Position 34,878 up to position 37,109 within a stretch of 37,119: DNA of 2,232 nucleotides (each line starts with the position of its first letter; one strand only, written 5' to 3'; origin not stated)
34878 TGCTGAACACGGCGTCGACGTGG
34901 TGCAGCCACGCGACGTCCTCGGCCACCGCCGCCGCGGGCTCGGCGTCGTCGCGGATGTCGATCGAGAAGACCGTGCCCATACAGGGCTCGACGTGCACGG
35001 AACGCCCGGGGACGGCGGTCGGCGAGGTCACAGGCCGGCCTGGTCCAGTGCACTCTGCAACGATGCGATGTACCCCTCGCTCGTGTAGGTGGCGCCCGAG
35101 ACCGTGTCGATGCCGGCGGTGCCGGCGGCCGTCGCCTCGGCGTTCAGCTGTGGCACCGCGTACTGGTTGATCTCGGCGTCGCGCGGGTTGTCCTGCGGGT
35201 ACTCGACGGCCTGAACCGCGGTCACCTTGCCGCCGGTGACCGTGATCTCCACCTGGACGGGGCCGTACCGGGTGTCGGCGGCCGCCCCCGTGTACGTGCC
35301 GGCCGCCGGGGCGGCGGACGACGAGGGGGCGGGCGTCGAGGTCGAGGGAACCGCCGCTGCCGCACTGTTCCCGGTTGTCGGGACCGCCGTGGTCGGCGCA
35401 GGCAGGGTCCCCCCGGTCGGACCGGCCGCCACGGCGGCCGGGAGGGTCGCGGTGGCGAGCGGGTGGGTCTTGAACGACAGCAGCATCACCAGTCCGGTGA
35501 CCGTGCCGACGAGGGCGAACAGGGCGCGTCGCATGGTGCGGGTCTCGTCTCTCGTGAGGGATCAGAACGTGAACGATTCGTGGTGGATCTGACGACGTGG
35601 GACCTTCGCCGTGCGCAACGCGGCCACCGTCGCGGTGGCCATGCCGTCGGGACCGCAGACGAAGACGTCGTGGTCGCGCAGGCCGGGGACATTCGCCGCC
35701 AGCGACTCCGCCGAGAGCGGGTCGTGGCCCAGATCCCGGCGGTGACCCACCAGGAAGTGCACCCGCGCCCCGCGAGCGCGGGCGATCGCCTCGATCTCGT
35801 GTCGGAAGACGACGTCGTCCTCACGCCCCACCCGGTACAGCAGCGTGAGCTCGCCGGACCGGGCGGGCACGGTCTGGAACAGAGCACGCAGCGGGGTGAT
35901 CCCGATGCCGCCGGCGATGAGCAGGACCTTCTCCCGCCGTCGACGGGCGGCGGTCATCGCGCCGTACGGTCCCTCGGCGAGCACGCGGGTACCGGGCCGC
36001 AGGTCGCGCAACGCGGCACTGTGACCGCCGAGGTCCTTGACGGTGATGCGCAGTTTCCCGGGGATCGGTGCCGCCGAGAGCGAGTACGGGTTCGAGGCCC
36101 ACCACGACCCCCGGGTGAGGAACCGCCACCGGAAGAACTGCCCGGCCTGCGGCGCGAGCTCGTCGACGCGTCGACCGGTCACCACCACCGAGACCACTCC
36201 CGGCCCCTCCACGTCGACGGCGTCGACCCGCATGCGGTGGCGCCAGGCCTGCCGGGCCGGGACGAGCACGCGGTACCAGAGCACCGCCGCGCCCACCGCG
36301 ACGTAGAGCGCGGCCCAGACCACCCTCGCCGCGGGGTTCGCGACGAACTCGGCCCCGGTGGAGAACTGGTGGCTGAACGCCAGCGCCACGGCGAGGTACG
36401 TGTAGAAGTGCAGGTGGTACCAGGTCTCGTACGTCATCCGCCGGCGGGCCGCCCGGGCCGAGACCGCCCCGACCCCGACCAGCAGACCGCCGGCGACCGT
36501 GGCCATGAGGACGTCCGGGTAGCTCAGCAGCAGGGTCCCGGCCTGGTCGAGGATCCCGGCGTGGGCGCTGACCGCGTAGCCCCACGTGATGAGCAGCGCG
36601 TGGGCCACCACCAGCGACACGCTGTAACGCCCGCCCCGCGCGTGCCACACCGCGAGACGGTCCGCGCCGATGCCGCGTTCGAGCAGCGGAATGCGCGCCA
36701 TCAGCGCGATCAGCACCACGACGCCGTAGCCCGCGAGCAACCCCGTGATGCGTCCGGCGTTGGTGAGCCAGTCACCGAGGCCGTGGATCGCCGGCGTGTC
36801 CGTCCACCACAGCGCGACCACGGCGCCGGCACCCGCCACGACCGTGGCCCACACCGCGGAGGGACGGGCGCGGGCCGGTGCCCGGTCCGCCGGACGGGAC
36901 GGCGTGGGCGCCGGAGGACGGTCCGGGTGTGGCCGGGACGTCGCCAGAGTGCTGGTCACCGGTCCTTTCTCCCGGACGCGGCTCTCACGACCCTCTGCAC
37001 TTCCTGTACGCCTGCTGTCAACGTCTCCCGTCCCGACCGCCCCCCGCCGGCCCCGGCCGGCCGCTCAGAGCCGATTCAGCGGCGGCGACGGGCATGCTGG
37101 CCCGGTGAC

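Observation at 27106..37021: Two-component-system-centred cluster: two NOX-like ferric reductases, a flavinylated FMN_bind protein with ApbE, and a DUF3500 lipoprotein with a HupE/UreJ-like permease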

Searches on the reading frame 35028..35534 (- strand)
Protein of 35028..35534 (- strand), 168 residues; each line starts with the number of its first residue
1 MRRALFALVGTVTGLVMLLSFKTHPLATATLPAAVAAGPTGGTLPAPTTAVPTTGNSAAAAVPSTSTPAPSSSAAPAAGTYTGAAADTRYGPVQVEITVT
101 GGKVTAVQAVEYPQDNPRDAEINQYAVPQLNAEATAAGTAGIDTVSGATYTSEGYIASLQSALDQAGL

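Call 7: search_protein_families(library=pfam, proteins=[window:35028-35534:-], max_evalue=0.01)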
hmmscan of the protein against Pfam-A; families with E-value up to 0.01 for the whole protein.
window:35028-35534:- (168 aa): 1 family
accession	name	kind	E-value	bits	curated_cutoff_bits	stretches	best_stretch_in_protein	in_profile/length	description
PF04205.19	FMN_bind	-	5.4e-10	40.2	22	1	91-164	4-77/77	FMN-binding domain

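Call 8: search_protein_families(library=ncbifam, proteins=[window:35028-35534:-], max_evalue=0.001)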
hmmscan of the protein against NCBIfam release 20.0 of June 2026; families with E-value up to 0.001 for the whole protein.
window:35028-35534:- (168 aa): 0 families

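Call 50: search_solved_structures(query=window:35028-35534:-, max_evalue=1)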
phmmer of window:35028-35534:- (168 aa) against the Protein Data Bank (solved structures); distinct sequences matched with E-value up to 1: 3.
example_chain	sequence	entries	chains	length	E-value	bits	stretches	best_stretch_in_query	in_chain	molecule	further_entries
8p2a_A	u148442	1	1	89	8.1e-24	87.6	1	78-166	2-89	FMN-binding domain-containing protein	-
8p2b_A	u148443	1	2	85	0.11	15.7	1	86-167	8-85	Clostridiaceae bacterium FMN4 domain 1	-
5v7q_O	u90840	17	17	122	0.46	13.8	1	89-168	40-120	50S ribosomal protein L18 | Large ribosomal subunit protein uL18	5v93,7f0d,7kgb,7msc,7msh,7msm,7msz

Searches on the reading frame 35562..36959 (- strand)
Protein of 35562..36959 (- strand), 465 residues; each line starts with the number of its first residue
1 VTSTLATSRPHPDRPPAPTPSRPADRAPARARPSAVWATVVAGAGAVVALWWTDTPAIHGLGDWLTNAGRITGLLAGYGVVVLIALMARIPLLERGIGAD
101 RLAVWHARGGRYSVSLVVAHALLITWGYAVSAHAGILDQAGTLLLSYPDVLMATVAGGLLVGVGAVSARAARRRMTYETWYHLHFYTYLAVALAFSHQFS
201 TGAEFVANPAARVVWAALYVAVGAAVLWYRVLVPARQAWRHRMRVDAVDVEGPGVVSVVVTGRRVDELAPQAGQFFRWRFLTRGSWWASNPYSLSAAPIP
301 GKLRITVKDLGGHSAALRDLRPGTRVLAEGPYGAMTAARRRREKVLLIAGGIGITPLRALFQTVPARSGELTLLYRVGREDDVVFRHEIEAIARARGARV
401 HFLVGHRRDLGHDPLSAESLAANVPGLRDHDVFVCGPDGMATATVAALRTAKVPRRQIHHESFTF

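Call 7: search_protein_families(library=pfam, proteins=[window:35562-36959:-], max_evalue=0.01)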
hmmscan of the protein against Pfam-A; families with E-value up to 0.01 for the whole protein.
window:35562-36959:- (465 aa): 3 families
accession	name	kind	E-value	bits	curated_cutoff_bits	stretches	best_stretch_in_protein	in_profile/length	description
PF01794.25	Ferric_reduct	-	8.4e-14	52.1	28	1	72-194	1-120/121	Ferric reductase like transmembrane component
PF00175.26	NAD_binding_1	-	6.3e-09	36.9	22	1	347-444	1-107/109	Oxidoreductase NAD-binding domain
PF08022.18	FAD_binding_8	-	0.00033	21.2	22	1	260-334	19-107/109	FAD-binding domain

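Call 8: search_protein_families(library=ncbifam, proteins=[window:35562-36959:-], max_evalue=0.001)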
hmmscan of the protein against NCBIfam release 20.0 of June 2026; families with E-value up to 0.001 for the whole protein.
window:35562-36959:- (465 aa): 17 families
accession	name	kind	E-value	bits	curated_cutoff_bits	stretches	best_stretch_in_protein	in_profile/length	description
NF009805.0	PRK13289.1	equivalog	6.7e-19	68.1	432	1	271-463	186-392/399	NO-inducible flavohemoprotein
NF040810.1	BenC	equivalog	4.1e-15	55.8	430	1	245-464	109-331/333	benzoate 1,2-dioxygenase electron transfer component BenC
TIGR02160.1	PA_CoA_Oxy5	hypoth_equivalog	5.3e-15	55.1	420.8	1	272-464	35-242/352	1,2-phenylacetyl-CoA epoxidase subunit PaaE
NF000796.0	PRK00054.1-1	equivalog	9.9e-15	54.5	224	1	290-453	45-194/254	dihydroorotate dehydrogenase electron transfer subunit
NF007964.0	PRK10684.1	equivalog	8.1e-13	48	383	1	241-464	10-238/333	NADH oxidoreductase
NF058606.1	GlBtMonoRdsGbcB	equivalog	2.1e-12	46.6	500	1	292-463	64-247/362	glycine betaine monooxygenase reductase subunit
NF006220.0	PRK08345.1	subfamily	9.6e-11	41.4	395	1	291-396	60-171/294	cytochrome-c3 hydrogenase subunit gamma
NF045803.1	MethMoxFADbindMmoC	equivalog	3.5e-09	35.9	500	1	305-463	175-340/343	aromatic/alkene monooxygenase hydroxylase FAD-binding subunit MmoC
NF040835.1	sulfhyd_HydG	equivalog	1.1e-07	31.4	650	1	291-443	67-228/292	NADPH-dependent hydrogenase/sulfhydrogenase 1 subunit gamma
NF040830.1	sulfhyd_ShyC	equivalog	6.1e-07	28.9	600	1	287-392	52-160/288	NAD(P)-dependent hydrogenase/sulfhydrogenase 2 subunit gamma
TIGR02911.1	sulfite_red_B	equivalog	6.6e-07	28.7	288.6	1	300-451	56-212/261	anaerobic sulfite reductase subunit AsrB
NF008822.0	PRK11872.1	equivalog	2.3e-06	26.8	402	1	303-464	168-336/341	anthranilate 1,2-dioxygenase electron transfer component AntC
NF000798.0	PRK00054.1-3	equivalog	1.9e-05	24.4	219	1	303-453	62-199/244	dihydroorotate dehydrogenase electron transfer subunit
NF005963.0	PRK08051.1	equivalog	2.5e-05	23.7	230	1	315-465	76-232/233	NAD(P)H-flavin reductase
TIGR01941.1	nqrF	equivalog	2.8e-05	23.2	295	1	310-460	239-400/405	NADH:ubiquinone reductase (Na(+)-transporting) subunit F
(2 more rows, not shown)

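Call 32: find_encoding_contigs(protein=window:35562-36959:-, flank=10000, max_places=4)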
Protein window:35562-36959:- (465 aa): no gene with exactly this product is on record in the collection.

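Call 49: search_solved_structures(query=window:35562-36959:-, max_evalue=0.01)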
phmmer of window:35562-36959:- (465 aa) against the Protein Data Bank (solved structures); distinct sequences matched with E-value up to 0.01: 24.
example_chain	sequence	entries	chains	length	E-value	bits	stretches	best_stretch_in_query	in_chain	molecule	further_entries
8qt6_A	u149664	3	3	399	1.6e-11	46.7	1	175-465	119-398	FAD-binding FR-type domain-containing protein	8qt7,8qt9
8qq7_A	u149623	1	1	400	4.7e-11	45.2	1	175-463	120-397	FAD-binding FR-type domain-containing protein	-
8qta_A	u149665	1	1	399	8e-11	44.4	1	175-460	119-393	FAD-binding FR-type domain-containing protein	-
4eh1_A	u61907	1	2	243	1.6e-10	43.4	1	268-463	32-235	Flavohemoprotein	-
8qq5_A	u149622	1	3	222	1.7e-09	40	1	271-465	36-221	Oxidoreductase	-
8qq1_C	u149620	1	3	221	5.5e-09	38.3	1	271-463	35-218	Oxidoreductase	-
1tvc_A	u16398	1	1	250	2.2e-08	36.3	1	265-463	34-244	METHANE MONOOXYGENASE COMPONENT C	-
9nez_C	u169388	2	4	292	3.4e-07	32.4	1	290-445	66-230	Sulfhydrogenase 1 subunit gamma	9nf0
2eix_A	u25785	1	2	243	3.6e-06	29.1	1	304-450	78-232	NADH-cytochrome b5 reductase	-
5ogx_A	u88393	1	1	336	4.4e-06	28.8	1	266-464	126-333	Cytochrome P450 reductase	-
2r6h_A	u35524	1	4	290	4.6e-06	28.7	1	313-463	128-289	NADH:ubiquinone oxidoreductase, Na translocating, F subunit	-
7rom_A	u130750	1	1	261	4.9e-06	28.6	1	300-443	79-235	NADH-cytochrome b5 reductase 1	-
1ep3_B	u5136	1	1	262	0.00018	23.5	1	255-390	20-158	DIHYDROOROTATE DEHYDROGENASE B (PYRK SUBUNIT)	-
1ep1_B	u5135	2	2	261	0.00018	23.5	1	255-390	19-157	DIHYDROOROTATE DEHYDROGENASE B (PYRK SUBUNIT)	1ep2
5yly_A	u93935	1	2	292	0.0002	23.3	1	343-404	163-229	Nitrate reductase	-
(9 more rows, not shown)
